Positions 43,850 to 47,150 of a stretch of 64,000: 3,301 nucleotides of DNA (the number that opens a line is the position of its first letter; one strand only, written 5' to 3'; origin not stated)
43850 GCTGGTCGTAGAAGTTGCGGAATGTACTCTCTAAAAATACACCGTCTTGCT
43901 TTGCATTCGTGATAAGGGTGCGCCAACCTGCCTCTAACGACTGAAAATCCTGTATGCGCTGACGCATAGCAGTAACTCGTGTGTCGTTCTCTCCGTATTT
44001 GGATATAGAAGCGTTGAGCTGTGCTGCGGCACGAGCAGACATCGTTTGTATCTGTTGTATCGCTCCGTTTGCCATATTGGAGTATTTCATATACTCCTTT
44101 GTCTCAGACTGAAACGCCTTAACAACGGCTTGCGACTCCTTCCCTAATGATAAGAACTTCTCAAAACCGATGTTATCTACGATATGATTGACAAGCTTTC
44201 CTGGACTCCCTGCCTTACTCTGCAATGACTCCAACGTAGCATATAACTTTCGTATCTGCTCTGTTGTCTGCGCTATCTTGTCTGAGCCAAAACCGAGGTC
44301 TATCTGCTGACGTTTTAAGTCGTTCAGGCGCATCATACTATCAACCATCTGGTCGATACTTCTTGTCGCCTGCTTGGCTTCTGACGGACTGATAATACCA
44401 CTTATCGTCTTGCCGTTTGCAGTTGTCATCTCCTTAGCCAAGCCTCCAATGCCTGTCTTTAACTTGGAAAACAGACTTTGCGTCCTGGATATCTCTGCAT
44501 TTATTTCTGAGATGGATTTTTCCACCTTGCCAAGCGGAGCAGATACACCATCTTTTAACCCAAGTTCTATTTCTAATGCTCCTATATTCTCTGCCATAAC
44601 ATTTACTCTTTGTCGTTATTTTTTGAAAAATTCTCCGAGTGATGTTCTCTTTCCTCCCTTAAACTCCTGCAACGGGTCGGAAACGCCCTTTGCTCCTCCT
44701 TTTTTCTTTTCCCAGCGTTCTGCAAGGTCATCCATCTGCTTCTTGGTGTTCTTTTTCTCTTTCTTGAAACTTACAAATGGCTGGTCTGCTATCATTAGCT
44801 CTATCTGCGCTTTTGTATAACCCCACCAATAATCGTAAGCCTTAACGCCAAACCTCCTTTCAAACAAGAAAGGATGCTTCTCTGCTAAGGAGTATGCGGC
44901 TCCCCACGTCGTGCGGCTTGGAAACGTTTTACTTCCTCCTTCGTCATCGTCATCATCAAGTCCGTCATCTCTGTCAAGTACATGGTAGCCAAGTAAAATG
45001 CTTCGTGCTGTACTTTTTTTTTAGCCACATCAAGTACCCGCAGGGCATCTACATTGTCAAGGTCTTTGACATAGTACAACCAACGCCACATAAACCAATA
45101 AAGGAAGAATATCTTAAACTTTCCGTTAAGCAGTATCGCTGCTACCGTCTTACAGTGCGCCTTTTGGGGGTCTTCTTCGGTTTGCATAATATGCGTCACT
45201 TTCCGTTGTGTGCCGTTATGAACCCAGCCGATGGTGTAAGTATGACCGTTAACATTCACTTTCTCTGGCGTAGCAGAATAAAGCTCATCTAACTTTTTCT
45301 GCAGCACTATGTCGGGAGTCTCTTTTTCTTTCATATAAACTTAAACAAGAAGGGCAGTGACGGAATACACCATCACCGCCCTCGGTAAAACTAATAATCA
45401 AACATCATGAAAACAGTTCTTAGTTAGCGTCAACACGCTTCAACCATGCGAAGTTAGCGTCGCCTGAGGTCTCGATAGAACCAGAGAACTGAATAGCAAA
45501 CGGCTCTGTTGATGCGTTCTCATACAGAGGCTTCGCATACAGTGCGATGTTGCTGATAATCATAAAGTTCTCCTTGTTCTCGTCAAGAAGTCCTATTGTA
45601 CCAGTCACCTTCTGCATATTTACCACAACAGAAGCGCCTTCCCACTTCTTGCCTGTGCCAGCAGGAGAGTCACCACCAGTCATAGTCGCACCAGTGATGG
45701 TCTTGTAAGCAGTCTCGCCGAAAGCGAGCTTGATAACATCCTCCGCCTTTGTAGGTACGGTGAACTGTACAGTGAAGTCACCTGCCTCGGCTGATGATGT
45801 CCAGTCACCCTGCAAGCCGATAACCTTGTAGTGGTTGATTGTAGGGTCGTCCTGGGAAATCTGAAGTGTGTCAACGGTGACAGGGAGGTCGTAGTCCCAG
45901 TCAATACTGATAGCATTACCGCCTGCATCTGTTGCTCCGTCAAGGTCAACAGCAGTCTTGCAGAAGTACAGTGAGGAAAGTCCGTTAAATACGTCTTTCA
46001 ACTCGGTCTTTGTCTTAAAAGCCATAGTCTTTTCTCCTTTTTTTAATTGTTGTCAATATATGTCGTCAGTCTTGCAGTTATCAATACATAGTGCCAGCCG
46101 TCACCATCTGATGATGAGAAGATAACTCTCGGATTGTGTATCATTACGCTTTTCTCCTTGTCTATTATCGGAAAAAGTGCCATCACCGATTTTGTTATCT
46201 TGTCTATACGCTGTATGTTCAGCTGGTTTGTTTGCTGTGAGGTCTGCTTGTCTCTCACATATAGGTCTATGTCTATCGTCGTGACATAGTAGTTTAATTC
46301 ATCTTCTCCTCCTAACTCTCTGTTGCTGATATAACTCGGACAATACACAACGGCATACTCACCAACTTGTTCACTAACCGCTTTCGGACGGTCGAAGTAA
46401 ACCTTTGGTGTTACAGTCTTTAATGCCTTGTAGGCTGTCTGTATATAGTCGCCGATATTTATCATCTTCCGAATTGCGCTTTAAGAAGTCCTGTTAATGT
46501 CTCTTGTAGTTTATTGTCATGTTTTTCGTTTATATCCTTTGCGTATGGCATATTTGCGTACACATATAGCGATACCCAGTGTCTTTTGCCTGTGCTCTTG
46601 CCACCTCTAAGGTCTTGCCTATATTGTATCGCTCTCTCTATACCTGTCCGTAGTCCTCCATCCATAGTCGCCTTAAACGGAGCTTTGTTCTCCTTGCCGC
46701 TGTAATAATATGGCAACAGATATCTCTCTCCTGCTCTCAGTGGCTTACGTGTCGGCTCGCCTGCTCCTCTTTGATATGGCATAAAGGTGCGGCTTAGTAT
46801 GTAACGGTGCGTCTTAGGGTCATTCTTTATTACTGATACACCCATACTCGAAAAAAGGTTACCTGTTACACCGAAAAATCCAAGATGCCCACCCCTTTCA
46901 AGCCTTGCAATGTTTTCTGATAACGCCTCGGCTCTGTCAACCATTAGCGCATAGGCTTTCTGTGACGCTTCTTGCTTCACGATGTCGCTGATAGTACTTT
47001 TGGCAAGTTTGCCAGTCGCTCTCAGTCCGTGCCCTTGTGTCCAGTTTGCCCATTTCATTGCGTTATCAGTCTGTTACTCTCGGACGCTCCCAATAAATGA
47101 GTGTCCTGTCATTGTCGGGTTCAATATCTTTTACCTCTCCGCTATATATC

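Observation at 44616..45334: Tail assembly chaperone -1 frameshift at an A9 tract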

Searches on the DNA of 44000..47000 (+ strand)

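Call 5: search_dna_similar(query=window:44000-47000:+, collection=phages, mode=near)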
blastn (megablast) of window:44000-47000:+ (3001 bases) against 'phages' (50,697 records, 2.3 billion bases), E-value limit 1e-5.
No match.
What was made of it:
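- Tried and rejected: Megablast of the region against GenBank phages found no match (call 5).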

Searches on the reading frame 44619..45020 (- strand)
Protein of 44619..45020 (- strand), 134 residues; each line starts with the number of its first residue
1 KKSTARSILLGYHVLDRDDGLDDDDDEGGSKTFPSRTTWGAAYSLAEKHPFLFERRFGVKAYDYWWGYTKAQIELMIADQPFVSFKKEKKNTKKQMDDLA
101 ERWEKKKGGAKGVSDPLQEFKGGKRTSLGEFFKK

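Call 8: search_protein_families(library=phrogs, proteins=[window:44619-45020:-], max_evalue=0.01)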
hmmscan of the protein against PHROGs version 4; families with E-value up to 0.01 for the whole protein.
window:44619-45020:- (134 aa): 0 families

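Call 9: search_protein_families(library=pfam, proteins=[window:44619-45020:-], max_evalue=0.01)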
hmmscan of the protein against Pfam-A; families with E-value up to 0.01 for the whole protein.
window:44619-45020:- (134 aa): 0 families

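Call 22: find_related_loci(query=A1, collection=viral_contigs, flank=3000)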
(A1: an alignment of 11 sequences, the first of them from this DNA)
Query A1 (132 aa) in viral_contigs; peptide patterns used: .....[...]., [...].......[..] (x = any residue, [..] = any of these).
395 stretches matched a pattern; 361 encode a relative of the query (tblastn E <= 1e-3); the best 80 are kept; 80 distinct loci.
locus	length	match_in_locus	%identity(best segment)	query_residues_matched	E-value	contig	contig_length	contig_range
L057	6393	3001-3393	56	1-123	5e-42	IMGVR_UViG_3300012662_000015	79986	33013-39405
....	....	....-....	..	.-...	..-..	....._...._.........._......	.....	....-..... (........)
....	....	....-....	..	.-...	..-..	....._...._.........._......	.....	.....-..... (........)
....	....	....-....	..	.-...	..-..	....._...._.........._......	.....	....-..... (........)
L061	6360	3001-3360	53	9-130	6e-40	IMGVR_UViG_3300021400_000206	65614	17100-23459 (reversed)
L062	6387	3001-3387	54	1-121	8e-39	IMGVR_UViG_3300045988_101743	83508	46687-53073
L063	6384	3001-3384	53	5-132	3e-37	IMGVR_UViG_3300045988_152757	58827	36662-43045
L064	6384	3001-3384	53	5-132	5e-37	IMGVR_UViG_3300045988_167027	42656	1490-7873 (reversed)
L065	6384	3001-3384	53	5-132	3e-37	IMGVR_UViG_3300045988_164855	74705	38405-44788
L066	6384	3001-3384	53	5-132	3e-37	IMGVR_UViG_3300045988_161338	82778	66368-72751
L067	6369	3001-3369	54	5-131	8e-37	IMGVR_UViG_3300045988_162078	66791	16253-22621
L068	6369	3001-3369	54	5-131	8e-37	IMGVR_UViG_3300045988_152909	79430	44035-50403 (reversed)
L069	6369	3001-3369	54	5-131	8e-37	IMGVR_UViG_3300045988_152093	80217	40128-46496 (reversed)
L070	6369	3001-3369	54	5-131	8e-37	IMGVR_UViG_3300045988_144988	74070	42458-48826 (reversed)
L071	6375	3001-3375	52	1-132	1e-36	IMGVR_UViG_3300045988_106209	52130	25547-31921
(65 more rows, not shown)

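Call 23: find_related_loci(query=A1, collection=genome_contigs, flank=6000)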
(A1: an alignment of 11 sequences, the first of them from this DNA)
Query A1 (132 aa) in genome_contigs; peptide patterns used: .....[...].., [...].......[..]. (x = any residue, [..] = any of these).
63 stretches matched a pattern; 15 encode a relative of the query (tblastn E <= 1e-3); 15 distinct loci.
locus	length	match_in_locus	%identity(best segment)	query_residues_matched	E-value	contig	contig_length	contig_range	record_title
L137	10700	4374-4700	61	5-111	7e-41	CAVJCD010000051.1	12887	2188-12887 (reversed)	Tannerellaceae bacterium isolate H07616-L1_cleanbin_000060 genome assembly, contig: Spades_H07616-L1_contig_3464, whole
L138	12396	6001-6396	48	1-132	2e-39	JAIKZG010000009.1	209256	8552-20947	MAG: Prevotella sp. isolate RUI501 k141_6737035_flag=0_multi=38.9076_len=209256, whole genome shotgun sequence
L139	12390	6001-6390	48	1-132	2e-38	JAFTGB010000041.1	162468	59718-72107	MAG: Prevotella sp. isolate RGIG3786 Roe_deer_Abomasum-5__c1217, whole genome shotgun sequence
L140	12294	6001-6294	73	1-97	3e-37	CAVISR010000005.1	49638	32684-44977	Acutalibacteraceae bacterium isolate H07650-L1_cleanbin_000004 genome assembly, contig: Spades_H07650-L1_contig_112, who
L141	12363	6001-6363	58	5-131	4e-37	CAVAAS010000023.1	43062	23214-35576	Barnesiella intestinihominis isolate H07606-L1_cleanbin_000004 genome assembly, contig: Spades_H07606-L1_contig_604, who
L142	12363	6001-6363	54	6-132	2e-36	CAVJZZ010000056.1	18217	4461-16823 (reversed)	Lachnospiraceae bacterium isolate H07656-L1_cleanbin_000011 genome assembly, contig: Spades_H07656-L1_contig_952, whole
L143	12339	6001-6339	61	1-105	1e-35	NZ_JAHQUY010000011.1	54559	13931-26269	Leyella stercorea strain MSK.21.24 NODE_11_length_54559_cov_166.229, whole genome shotgun sequence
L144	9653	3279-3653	44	2-130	7e-34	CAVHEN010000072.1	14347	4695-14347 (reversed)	Oscillospiraceae bacterium isolate H07654-L1_cleanbin_000012 genome assembly, contig: Spades_H07654-L1_contig_3653, whol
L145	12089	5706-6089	52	1-130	2e-33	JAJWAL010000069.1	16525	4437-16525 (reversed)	MAG: Segatella copri isolate A77_bin.9.fa NODE_261_length_16525_cov_16.250820, whole genome shotgun sequence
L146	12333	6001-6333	60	1-105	2e-33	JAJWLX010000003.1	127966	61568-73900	MAG: Prevotella sp. isolate B38_maxbin.003.fa NODE_5_length_127966_cov_73.965155, whole genome shotgun sequence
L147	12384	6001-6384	52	1-130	4e-33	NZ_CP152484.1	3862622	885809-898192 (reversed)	Segatella copri strain HDD04 chromosome, complete genome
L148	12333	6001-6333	60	1-105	6e-33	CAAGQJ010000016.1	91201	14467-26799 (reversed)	MAG TPA_asm: Bacilli bacterium, isolate HGM10836, WGS project CAAGQJ010000000 data, contig: SRS820617_35_k75_50727, whol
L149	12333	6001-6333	59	1-105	5e-32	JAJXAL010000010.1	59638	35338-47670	MAG: Segatella copri isolate B78_maxbin.001.fa NODE_21_length_59638_cov_196.729520, whole genome shotgun sequence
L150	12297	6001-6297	47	1-93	1e-23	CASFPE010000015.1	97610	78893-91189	uncultured Bacteroides sp. isolate SI.A6.metabat-bins.90 genome assembly, contig: SI.A6.metabat-bins.90.fa_k141_92370, w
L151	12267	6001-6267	47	5-83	2e-12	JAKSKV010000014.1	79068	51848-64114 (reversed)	MAG: Paludibacteraceae bacterium isolate Horse_feces82 MAG082_14, whole genome shotgun sequence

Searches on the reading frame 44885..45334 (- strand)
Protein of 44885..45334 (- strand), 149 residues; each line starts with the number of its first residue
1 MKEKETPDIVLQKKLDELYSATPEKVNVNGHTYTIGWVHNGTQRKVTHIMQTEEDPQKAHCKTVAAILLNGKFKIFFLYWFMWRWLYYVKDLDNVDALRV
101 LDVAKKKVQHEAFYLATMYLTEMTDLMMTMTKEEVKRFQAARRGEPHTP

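Call 8: search_protein_families(library=phrogs, proteins=[window:44885-45334:-], max_evalue=0.01)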
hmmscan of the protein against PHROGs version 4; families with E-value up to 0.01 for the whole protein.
window:44885-45334:- (149 aa): 0 families

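Call 9: search_protein_families(library=pfam, proteins=[window:44885-45334:-], max_evalue=0.01)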
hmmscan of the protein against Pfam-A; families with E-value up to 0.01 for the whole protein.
window:44885-45334:- (149 aa): 0 families

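Call 11: find_related_loci(query=window:44885-45334:-, collection=viral_contigs, flank=4000)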
Query window:44885-45334:- (149 aa) in viral_contigs; peptide patterns used: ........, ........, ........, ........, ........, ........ (x = any residue, [..] = any of these).
59 stretches matched a pattern; 54 encode a relative of the query (tblastn E <= 1e-3); 54 distinct loci.
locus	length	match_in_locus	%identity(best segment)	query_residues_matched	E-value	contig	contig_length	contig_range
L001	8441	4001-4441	53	1-146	1e-46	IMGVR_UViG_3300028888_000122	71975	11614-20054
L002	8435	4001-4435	52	1-145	3e-46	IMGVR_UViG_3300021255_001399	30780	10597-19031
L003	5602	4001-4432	52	1-144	3e-46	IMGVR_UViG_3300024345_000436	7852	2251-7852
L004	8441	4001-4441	48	2-148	1e-42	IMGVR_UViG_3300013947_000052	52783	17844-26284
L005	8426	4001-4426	41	12-149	3e-31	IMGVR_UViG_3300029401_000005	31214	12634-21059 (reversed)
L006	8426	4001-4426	41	12-149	3e-31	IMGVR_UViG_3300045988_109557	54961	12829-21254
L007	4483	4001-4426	41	12-149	3e-31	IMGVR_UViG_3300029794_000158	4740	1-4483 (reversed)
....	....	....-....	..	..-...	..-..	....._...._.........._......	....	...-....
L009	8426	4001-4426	41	12-149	3e-31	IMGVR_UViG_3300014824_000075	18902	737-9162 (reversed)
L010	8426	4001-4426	41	12-149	3e-31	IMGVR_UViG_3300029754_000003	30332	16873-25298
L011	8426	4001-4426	41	12-149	3e-31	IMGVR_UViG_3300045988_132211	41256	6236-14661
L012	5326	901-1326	41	12-149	3e-31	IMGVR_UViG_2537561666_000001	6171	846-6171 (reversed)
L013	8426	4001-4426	41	12-149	3e-31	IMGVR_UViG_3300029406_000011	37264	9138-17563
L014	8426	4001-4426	41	12-149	3e-31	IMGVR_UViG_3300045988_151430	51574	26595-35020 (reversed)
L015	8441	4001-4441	36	5-149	5e-31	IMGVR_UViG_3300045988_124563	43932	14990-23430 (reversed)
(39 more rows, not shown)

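Call 50: find_homologous_proteins(query=A3, max_evalue=0.001)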
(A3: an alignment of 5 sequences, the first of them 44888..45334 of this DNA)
Query A3 (5 sequences) (149 aa, profile of the alignment): 369 proteins with E <= 0.001 among 5980 candidates; the best 120 are listed.
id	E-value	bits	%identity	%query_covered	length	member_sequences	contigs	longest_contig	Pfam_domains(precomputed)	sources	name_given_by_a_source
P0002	1.8e-87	309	76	99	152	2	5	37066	-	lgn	-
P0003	3.7e-86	305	76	96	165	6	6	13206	-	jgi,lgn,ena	jgi:hypothetical protein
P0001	8.5e-86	303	98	100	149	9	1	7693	-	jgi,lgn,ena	-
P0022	1.7e-76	273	68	99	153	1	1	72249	-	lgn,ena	-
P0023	1.9e-71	257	70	97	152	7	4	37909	-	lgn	-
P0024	3.6e-69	249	63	99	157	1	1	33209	-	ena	-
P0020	6.0e-68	245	48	89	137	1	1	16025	-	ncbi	-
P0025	6.7e-67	242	59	97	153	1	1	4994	-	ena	-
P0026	1.5e-64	234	59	99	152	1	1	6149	-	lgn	-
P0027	1.0e-61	225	55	95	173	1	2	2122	-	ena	-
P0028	1.3e-61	225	47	89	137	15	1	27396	-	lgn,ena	-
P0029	1.5e-61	225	51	97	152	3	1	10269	-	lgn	-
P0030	1.6e-61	225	57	97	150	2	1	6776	-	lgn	-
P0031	2.7e-61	224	49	97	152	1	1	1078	-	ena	-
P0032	3.0e-61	224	51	97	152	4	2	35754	-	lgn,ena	-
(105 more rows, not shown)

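Call 53: search_solved_structures(query=A4, max_evalue=10)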
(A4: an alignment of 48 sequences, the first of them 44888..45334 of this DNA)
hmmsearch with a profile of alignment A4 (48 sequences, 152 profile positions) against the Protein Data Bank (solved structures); distinct sequences matched with E-value up to 10: 2.
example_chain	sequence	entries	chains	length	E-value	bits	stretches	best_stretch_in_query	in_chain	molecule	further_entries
5ij6_A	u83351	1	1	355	0.94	12.4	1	92-114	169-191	Lipoate--protein ligase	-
2qhq_A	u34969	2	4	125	1.4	11.8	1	12-75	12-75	Unknown function protein VPA0580 | Putative HopJ type III effector protein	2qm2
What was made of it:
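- Tried and rejected: Profile search of G against PDB sequences gave only noise (call 53).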

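Call 56: predict_structure(alignment_id=A4)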
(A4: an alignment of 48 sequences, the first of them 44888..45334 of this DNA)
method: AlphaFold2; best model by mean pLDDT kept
length: 149 residues; sequences in the alignment: 48
mean_pLDDT: 60.9   pTM: 0.51
mean pLDDT of the five models: 60.9, 55.2, 54.2, 54.2, 51.8
residues with pLDDT >= 90: 0; 70-90: 39; 50-70: 82; < 50: 28
segments of 3 or more residues with pLDDT < 50: 1-7, 123-130, 142-149
pLDDT, mean of each block of 10 residues (from residue 1): 44 51 55 63 70 75 77 70 76 67 62 56 46 52 46
secondary structure, 60 per line:
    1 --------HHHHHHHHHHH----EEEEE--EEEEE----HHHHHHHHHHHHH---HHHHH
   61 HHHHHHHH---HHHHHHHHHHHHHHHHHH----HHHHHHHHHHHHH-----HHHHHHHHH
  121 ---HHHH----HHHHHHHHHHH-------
elements in order: H9-19 E24-28 E31-35 H40-52 H56-68 H72-89 H94-106 H112-120 H124-127 H132-142

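Call 59: fold_search(model_id=the predicted structure, library=viral)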
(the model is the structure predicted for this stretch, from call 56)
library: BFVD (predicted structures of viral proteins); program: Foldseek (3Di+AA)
matches with E <= 10: 225; with E <= 0.001: 0
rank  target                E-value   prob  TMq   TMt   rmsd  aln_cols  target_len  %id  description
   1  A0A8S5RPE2            1.6e-03  1.00  0.50  0.45  11.4       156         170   20  Uncharacterized protein [virus sp. ctoYX9]
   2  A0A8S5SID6            1.8e-03  1.00  0.59  0.51   6.5       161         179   14  Uncharacterized protein [Myoviridae sp. ct04y17]
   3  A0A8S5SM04            1.3e-02  1.00  0.49  0.41  13.4       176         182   12  Uncharacterized protein [Myoviridae sp. ctPoO4]
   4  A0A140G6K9            1.3e-01  0.44  0.28  0.27  13.4       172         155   13  Tail assembly chaperone [Arthrobacter phage Kitkat]
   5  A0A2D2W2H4            2.4e-01  0.54  0.36  0.33  11.8       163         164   13  Uncharacterized protein [Stenotrophomonas phage vB_SmaS_DLP_5]
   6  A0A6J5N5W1            2.4e-01  0.20  0.25  0.16  19.2       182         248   15  Uncharacterized protein [uncultured Caudovirales phage]
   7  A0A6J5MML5            2.9e-01  0.13  0.21  0.20  16.8       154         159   13  Uncharacterized protein [uncultured Caudovirales phage]
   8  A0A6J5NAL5            3.6e-01  0.18  0.25  0.19  18.0       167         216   17  Uncharacterized protein [uncultured Caudovirales phage]
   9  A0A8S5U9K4            4.5e-01  0.69  0.35  0.39   5.5        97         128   10  Uncharacterized protein [Siphoviridae sp. ctKNZ79]
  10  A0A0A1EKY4            4.5e-01  0.20  0.24  0.16  13.8       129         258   14  (no name in the UniProt tables at hand)
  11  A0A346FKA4            4.7e-01  0.12  0.21  0.09  14.9       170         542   16  Uncharacterized protein [Synechococcus virus S-PRM1]
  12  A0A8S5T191            5.9e-01  0.33  0.31  0.35   8.5       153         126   12  Tail assembly chaperone protein [Siphoviridae sp. cteEJ17]
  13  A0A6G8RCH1            7.3e-01  0.08  0.19  0.18  28.7       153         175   16  Uncharacterized protein [Salmonella phage triss]
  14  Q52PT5                7.8e-01  0.10  0.20  0.20  14.4       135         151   16  Uncharacterized protein [Xanthomonas phage Xp15]
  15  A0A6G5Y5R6            7.8e-01  0.07  0.17  0.16  25.3       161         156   10  (no name in the UniProt tables at hand)
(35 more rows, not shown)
